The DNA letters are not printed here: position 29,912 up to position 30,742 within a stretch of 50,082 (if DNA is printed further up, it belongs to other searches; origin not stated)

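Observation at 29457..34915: Signal-peptide RHS polymorphic toxin with an M23/LytM-like peptidoglycan-peptidase tip and a membrane-anchored candidate immunity gene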

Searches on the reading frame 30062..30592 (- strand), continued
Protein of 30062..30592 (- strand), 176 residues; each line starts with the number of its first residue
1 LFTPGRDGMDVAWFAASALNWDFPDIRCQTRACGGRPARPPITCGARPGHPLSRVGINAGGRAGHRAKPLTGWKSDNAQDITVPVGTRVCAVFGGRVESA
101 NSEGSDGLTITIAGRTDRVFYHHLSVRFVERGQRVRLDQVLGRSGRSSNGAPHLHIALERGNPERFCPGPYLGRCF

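Call 76: search_dna_similar(query=window:30062-30592:-, collection=phages, mode=protein, max_rows=15)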
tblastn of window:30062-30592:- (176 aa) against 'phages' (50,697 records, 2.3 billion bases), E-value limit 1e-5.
Records with a match: 119; places in all: 119; records where one place covers at least 80% of the query: 1.
Best place of each record, by identity: <60% 119.
By first word of the organism name: Staphylococcus 107; Streptomyces 10; Bacteriophage 1; Bacillus 1.
By host as written in the record: Staphylococcus aureus 43; - 9; Streptomyces lividans JI 1326 6; Staphylococcus sp. 4; Staphylococcus aureus KCCM 12103 3; Streptomyces mirabilis NRRL B-2400 2; Streptomyces griseus ATCC 10137 2; Staphylococcus aureus subsp. aureus 16663 genotype ST30-MRSA-IVc (2B) 2; and 43 more.
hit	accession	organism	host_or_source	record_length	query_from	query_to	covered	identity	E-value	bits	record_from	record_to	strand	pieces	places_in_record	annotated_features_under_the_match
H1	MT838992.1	Bacteriophage sp.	human fecal samples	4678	19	172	88%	31.3%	9e-6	50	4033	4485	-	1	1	record has no annotation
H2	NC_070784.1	Streptomyces phage TunaTartare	Streptomyces mirabilis NRRL B-2400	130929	61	171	63%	34.6%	1e-6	53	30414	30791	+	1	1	38: tail length tape measure protein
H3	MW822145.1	Streptomyces phage TunaTartare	Streptomyces mirabilis NRRL B-2400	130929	61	171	63%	34.6%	1e-6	53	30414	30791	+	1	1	38: tape measure protein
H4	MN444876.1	Streptomyces phage Daubenski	Streptomyces griseus ATCC 10137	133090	78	171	53%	39.8%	1e-7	56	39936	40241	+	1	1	57: tape measure protein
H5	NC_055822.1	Streptomyces phage Daubenski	Streptomyces griseus ATCC 10137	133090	78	171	53%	39.8%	1e-7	56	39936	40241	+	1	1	57: tail length tape measure protein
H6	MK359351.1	Streptomyces phage BoomerJR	Streptomyces lividans JI 1326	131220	78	171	53%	37.9%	5e-7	54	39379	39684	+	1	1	61: tape measure protein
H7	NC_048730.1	Streptomyces phage Yaboi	Streptomyces lividans JI 1326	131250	78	171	53%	37.9%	5e-7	54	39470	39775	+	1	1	61: tail length tape measure protein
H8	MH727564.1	Streptomyces phage Yaboi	Streptomyces lividans JI 1326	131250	78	171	53%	37.9%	5e-7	54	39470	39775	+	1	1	61: tape measure protein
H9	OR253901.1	Streptomyces phage Sollertia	Streptomyces lividans JI 1326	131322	78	171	53%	37.9%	5e-7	54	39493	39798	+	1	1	61: tape measure protein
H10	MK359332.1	Streptomyces phage Genie2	Streptomyces lividans JI 1326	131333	78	171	53%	37.9%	5e-7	54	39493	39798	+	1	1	61: tape measure protein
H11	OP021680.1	Streptomyces phage Stanimal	Streptomyces lividans JI 1326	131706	78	171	53%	37.9%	5e-7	54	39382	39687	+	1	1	61: tape measure protein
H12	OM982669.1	Bacillus phage SBSphiJ2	Bacillus subtilis BEST7003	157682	80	171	52%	37.4%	9e-6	50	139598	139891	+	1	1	hypothetical protein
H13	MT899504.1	Staphylococcus phage JD419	Staphylococcus aureus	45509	80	162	47%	34.9%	7e-7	54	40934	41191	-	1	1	tail length tape-measure protein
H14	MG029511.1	Staphylococcus phage phiSa2wa_st30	Staphylococcus aureus subsp. aureus ...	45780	80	162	47%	34.9%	1e-6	53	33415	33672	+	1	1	tmp: tail tape measure protein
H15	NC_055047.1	Staphylococcus phage phiSa2wa_st30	Staphylococcus aureus subsp. aureus ...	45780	80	162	47%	34.9%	1e-6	53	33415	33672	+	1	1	tmp: tail length tape measure protein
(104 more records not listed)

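Call 77: get_annotated_region(hit=H2, flank=150)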
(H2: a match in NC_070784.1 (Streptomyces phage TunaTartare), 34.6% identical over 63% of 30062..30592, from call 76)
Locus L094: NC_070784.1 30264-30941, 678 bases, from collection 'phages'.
description: Streptomyces phage TunaTartare, complete genome.
organism: Streptomyces phage TunaTartare (NCBI taxid 2848887)
taxonomy: Viruses; Duplodnaviria; Heunggongvirae; Uroviricota; Caudoviricetes; Stanwilliamsviridae; Loccivirinae; Faustvirus; Faustvirus tunatartare
host: Streptomyces mirabilis NRRL B-2400; source: soil; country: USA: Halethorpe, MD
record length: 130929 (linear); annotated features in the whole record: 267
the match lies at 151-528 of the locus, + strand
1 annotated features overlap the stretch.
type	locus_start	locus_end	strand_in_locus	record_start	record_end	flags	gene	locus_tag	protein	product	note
CDS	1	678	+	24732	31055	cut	38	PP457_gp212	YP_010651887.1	tail length tape measure protein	-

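Call 92: fold_search(model_id=the predicted structure, library=viral)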
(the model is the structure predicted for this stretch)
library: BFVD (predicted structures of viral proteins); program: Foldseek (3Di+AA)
matches with E <= 10: 456; with E <= 0.001: 119
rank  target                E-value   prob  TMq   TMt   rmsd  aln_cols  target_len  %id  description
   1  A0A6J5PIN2            8.7e-11  1.00  0.62  0.56   9.4       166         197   31  Peptidase M23 [uncultured Caudovirales phage]
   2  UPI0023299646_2       6.1e-08  1.00  0.55  0.10   2.7       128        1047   29  (no name look-up for this kind of identifier)
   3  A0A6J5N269            6.4e-08  1.00  0.48  0.11  14.1       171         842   21  Peptidase M23 [uncultured Caudovirales phage]
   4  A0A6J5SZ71            1.2e-07  1.00  0.50  0.12  10.9       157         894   26  Peptidase M23 [uncultured Caudovirales phage]
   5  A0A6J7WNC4            1.9e-07  1.00  0.47  0.33  20.0       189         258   21  Peptidase M23 [uncultured Caudovirales phage]
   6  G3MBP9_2              2.6e-07  1.00  0.45  0.06   4.9       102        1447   26  Gp183 [Bacillus phage G]
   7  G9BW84                2.6e-07  1.00  0.46  0.42  18.0       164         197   19  (no name in the UniProt tables at hand)
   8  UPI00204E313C         3.4e-07  1.00  0.54  0.20   3.4       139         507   24  (no name look-up for this kind of identifier)
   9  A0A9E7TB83            6.9e-07  1.00  0.53  0.18   4.2       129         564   25  (no name in the UniProt tables at hand)
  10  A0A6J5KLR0            7.3e-07  1.00  0.53  0.60  11.0       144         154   21  Peptidase M23 [uncultured Caudovirales phage]
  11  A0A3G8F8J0            7.3e-07  1.00  0.49  0.14  17.2       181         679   22  (no name in the UniProt tables at hand)
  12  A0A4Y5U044            8.2e-07  1.00  0.51  0.59   6.8       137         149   26  (no name in the UniProt tables at hand)
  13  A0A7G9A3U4            8.2e-07  1.00  0.46  0.26  12.7       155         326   26  Lysozyme/metalloendopeptidase [Bacteriophage sp.]
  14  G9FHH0                9.1e-07  1.00  0.53  0.27   4.9       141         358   23  (no name in the UniProt tables at hand)
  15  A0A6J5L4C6            9.1e-07  1.00  0.52  0.43  11.6       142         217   26  Peptidase M23 [uncultured Caudovirales phage]
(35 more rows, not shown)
